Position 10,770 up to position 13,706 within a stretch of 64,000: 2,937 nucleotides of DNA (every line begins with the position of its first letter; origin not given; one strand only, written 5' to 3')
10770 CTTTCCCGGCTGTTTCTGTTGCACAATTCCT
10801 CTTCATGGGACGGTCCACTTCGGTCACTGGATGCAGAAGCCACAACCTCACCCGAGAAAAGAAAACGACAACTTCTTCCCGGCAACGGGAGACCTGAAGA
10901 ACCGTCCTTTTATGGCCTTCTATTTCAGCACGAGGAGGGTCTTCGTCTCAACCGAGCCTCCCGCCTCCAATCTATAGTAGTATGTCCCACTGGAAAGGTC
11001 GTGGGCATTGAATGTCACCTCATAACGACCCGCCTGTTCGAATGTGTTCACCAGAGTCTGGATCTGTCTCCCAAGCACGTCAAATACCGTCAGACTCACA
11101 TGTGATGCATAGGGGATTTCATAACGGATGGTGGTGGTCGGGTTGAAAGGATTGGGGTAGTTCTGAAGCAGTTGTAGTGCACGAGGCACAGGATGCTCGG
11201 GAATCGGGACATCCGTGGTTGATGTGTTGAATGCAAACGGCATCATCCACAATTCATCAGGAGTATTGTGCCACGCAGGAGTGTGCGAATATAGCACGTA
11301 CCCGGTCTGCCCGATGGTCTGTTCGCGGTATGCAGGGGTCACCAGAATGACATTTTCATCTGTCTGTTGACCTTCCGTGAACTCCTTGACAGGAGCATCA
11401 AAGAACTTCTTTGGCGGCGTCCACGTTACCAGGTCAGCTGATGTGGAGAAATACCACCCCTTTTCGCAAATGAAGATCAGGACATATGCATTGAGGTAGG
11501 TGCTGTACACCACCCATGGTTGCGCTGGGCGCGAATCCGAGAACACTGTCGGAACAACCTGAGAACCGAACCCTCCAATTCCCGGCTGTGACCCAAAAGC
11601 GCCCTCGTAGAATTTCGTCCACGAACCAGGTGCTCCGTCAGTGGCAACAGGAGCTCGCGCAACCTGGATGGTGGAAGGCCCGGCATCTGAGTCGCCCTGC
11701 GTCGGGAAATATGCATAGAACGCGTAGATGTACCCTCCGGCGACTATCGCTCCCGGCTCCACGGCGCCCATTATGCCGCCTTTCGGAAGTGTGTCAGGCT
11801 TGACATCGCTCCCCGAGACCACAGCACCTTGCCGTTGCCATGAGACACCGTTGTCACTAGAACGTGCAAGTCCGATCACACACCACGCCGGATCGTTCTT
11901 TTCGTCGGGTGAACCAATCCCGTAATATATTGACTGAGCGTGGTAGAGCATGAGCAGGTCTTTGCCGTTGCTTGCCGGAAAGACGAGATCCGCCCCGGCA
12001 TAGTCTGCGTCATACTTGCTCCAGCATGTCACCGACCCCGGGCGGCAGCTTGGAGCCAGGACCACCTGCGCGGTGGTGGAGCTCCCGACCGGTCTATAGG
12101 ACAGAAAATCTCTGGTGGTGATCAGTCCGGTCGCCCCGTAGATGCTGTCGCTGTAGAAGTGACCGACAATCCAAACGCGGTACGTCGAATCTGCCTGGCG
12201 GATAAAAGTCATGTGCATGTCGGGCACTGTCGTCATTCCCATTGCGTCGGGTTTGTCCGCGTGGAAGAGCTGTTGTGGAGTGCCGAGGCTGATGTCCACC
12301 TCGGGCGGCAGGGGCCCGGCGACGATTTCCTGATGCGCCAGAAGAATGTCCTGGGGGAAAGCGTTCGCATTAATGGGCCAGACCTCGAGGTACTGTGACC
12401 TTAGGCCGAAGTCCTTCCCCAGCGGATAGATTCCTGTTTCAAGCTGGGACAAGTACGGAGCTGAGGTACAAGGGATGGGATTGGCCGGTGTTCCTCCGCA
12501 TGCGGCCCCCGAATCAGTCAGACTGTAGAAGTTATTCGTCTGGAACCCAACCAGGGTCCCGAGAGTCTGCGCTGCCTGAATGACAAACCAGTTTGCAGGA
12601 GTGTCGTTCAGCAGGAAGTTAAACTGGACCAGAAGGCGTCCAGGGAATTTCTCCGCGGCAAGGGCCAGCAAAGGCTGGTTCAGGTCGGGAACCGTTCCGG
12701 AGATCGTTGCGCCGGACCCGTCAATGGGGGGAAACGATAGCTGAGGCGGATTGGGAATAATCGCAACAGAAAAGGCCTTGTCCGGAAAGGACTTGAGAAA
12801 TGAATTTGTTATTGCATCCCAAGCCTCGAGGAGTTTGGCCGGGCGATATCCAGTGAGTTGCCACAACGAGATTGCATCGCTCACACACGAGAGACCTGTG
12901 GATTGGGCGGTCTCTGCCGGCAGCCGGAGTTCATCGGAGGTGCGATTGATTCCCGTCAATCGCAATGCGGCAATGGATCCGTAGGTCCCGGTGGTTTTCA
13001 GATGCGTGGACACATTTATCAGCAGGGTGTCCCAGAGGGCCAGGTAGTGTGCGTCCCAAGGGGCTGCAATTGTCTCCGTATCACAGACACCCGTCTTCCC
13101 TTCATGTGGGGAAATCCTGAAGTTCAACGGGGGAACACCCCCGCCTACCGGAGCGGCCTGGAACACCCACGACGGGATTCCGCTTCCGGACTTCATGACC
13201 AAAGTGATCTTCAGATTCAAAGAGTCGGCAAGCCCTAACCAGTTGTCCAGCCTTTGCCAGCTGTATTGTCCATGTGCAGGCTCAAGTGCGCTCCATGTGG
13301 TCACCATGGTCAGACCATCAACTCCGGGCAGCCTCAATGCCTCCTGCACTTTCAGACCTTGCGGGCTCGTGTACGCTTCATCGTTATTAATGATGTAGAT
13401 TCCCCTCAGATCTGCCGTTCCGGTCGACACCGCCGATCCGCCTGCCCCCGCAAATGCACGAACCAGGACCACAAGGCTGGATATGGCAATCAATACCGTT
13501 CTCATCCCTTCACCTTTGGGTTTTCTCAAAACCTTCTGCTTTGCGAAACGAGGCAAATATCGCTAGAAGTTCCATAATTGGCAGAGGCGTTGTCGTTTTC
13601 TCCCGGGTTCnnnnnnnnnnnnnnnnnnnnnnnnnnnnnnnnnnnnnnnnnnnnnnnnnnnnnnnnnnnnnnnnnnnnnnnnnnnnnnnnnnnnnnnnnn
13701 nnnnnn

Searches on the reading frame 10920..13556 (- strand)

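Call 5: search_protein_families(library=pfam, proteins=[window:10920-13556:-])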
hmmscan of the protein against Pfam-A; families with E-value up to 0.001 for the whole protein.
window:10920-13556:- (878 aa): 2 families
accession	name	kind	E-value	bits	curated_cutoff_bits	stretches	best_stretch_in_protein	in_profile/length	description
PF18962.6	Por_Secre_tail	-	4.4e-09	36.9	27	1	800-875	2-74/75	Secretion system C-terminal sorting domain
PF02449.21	Glyco_hydro_42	-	5.8e-05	23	21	1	85-136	31-81/376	Beta-galactosidase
